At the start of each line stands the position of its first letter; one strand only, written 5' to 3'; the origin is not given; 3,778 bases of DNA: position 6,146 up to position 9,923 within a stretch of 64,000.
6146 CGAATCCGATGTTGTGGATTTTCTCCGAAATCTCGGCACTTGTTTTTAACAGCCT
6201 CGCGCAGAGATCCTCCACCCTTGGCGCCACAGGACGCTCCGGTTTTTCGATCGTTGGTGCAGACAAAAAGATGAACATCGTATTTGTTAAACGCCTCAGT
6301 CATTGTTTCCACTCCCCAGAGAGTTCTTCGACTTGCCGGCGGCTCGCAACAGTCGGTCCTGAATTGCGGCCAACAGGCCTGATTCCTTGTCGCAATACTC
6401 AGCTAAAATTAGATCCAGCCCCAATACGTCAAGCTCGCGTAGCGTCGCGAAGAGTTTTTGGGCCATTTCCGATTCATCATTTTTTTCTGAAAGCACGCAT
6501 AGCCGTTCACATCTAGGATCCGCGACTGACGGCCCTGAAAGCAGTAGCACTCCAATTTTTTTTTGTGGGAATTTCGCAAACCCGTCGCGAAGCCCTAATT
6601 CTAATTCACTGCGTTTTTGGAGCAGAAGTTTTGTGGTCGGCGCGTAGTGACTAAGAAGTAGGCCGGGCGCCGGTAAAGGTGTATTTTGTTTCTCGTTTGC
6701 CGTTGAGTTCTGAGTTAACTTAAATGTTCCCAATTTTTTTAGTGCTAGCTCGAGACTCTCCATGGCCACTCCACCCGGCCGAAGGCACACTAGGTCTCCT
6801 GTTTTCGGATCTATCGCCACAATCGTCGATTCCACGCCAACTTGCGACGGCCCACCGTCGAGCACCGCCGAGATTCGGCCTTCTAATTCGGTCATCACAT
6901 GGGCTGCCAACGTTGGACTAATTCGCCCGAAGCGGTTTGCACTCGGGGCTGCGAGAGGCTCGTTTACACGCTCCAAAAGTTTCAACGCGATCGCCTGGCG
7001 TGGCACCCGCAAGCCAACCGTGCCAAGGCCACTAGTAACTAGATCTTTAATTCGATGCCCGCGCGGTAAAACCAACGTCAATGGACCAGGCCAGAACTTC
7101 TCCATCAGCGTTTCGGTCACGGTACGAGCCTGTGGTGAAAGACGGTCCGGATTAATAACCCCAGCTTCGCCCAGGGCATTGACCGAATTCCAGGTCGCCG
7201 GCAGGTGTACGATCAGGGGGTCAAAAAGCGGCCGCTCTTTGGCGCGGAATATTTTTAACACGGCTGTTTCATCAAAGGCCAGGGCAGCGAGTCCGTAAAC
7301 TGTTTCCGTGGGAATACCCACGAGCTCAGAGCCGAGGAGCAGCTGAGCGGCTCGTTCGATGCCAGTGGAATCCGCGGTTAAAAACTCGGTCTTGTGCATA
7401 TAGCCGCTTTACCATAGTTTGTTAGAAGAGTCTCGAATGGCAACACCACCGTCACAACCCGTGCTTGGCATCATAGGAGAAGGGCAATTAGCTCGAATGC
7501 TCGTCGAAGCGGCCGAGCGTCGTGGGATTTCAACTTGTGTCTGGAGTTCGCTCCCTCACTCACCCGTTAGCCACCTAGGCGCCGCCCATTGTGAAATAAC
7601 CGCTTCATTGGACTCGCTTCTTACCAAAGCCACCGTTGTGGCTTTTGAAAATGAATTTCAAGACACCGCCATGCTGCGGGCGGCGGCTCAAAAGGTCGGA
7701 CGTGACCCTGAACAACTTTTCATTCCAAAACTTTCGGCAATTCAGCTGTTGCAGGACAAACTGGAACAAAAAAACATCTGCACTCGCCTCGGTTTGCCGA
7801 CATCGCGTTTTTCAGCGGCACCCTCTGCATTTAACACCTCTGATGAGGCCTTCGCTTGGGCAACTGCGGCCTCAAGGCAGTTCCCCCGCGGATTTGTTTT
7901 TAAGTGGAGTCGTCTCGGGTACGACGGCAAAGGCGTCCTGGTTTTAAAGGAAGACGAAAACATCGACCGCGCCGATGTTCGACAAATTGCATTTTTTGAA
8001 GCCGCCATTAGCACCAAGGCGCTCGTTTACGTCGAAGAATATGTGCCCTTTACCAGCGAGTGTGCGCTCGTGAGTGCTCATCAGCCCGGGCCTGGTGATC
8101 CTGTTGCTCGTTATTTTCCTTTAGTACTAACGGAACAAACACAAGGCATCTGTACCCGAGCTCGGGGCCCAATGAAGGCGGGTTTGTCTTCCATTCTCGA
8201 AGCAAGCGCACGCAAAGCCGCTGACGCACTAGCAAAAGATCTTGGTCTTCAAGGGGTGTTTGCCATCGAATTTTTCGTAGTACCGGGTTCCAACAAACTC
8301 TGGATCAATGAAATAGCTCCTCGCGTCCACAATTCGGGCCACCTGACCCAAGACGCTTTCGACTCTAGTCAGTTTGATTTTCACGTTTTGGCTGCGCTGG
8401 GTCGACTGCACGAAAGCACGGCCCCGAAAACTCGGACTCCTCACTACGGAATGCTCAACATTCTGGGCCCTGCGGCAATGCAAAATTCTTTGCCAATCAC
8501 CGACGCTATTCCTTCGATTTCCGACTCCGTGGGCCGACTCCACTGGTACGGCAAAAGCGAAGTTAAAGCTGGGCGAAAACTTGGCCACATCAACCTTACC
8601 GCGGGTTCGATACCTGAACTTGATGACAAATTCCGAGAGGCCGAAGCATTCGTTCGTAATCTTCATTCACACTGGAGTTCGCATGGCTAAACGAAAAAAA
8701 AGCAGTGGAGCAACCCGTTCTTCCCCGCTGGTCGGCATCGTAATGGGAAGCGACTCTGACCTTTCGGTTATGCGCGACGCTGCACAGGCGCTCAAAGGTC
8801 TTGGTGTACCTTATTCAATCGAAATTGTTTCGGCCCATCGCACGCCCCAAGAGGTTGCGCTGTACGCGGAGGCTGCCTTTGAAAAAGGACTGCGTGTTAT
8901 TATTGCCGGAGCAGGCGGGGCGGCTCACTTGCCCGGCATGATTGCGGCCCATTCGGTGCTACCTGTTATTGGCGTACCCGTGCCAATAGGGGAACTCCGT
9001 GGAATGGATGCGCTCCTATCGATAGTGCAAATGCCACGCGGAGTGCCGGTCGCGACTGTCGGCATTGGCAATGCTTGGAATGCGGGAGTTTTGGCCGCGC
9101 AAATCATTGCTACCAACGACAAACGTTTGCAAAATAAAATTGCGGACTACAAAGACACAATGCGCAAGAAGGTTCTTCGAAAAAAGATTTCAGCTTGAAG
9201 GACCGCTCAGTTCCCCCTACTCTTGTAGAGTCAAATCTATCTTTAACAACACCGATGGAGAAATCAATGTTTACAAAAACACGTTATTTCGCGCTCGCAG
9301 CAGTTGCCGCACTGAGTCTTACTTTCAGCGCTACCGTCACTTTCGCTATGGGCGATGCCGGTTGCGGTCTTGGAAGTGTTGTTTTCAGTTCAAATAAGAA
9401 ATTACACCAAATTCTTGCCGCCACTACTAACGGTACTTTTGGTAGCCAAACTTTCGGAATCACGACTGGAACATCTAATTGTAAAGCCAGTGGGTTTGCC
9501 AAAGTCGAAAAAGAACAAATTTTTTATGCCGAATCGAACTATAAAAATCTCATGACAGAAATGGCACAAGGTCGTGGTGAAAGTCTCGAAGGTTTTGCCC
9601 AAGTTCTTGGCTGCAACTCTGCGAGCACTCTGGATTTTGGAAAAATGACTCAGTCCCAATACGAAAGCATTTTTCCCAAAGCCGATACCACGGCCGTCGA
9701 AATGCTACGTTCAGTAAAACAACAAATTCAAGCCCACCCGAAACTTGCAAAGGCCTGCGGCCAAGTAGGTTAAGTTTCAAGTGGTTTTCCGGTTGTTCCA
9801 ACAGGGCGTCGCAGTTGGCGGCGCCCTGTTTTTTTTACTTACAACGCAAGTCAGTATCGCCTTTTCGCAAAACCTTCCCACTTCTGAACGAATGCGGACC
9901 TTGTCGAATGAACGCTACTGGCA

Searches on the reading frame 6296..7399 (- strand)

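Call 67: search_protein_families(library=pfam, proteins=[window:6296-7399:-], max_evalue=0.0001)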
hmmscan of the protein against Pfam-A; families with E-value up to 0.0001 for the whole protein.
window:6296-7399:- (367 aa): 2 families
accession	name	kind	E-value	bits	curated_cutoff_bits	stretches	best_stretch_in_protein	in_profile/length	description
PF01300.24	Sua5_yciO_yrdC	-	5.5e-44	150.2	25.1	1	23-209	5-178/178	Telomere recombination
PF03481.19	Sua5_C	-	5.7e-22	79.2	22.9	1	213-355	3-136/136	Threonylcarbamoyl-AMP synthase, C-terminal domain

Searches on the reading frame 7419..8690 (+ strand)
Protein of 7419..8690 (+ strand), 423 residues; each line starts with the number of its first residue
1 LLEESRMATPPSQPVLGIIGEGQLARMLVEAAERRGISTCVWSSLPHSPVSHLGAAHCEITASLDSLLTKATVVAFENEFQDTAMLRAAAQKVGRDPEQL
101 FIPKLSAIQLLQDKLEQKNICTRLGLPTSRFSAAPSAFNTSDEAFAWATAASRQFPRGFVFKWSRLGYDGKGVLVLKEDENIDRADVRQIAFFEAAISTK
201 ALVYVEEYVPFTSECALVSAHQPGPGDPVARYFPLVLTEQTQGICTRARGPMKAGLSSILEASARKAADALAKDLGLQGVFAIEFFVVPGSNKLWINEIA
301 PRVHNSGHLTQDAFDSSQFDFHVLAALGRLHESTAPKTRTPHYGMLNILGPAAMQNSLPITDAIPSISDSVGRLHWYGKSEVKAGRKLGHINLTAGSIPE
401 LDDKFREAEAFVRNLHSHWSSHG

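Call 67: search_protein_families(library=pfam, proteins=[window:7419-8690:+], max_evalue=0.0001)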
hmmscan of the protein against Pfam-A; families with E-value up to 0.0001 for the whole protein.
window:7419-8690:+ (423 aa): 3 families
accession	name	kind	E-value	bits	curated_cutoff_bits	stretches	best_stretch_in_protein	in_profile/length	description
PF02222.28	ATP-grasp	-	2.4e-34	119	27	1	122-319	4-179/179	ATP-grasp domain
PF17769.7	PurK_C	-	2.2e-12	46.9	22.6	1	345-403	3-55/56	Phosphoribosylaminoimidazole carboxylase C-terminal domain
PF22660.2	RS_preATP-grasp-like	-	3.6e-09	37.3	27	1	16-93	4-85/98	Ribonucleotide synthetase preATP-grasp domain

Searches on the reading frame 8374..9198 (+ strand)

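Call 70: search_protein_families(library=pfam, proteins=[window:8374-9198:+], max_evalue=0.0001)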
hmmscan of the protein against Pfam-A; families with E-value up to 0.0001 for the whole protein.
window:8374-9198:+ (274 aa): 1 family
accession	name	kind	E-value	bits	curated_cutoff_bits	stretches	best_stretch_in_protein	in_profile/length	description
PF00731.26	AIRC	-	3.6e-62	208.7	30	1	120-265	2-147/148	AIR carboxylase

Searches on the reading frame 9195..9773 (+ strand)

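Call 67: search_protein_families(library=pfam, proteins=[window:9195-9773:+], max_evalue=0.0001)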
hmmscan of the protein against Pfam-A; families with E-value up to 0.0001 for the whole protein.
window:9195-9773:+ (192 aa): 1 family
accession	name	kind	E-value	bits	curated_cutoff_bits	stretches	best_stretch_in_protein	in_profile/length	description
PF11220.13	DUF3015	-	9.7e-48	162.1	25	1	51-188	4-142/142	Protein of unknown function (DUF3015)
